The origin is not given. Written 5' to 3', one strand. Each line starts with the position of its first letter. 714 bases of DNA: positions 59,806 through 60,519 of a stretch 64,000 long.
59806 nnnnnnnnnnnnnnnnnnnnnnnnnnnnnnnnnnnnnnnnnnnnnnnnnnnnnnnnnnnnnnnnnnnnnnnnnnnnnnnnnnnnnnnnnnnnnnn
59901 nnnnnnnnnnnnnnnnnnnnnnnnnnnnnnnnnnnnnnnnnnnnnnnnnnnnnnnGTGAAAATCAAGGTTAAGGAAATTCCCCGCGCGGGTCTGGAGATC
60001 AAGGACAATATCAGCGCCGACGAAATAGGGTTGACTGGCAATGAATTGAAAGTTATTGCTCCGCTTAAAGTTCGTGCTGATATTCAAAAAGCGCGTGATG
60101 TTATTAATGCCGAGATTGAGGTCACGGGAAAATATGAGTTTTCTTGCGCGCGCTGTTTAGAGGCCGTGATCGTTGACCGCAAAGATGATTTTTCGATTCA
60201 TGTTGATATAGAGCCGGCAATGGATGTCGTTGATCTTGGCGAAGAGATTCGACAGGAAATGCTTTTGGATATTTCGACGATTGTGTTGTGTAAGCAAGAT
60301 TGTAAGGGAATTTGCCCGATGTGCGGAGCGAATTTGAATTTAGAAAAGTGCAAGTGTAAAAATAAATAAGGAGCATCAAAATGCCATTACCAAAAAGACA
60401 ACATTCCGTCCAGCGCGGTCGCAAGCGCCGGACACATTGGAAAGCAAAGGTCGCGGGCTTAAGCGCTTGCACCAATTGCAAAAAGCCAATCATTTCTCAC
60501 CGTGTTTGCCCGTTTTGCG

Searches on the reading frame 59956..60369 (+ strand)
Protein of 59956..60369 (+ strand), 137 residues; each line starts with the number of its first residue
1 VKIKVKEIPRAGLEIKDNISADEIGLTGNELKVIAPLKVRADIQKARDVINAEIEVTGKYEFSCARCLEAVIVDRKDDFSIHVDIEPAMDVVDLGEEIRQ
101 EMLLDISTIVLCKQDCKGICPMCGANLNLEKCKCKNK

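Call 69: search_protein_families(library=pfam, proteins=[window:59956-60369:+], max_evalue=0.0001)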
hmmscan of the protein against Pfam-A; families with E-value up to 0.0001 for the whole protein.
window:59956-60369:+ (137 aa): 1 family
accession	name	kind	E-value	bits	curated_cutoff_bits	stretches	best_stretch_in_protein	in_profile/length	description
PF02620.22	YceD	-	2.6e-12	47.3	33.2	1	54-136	3-105/119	Large ribosomal RNA subunit accumulation protein YceD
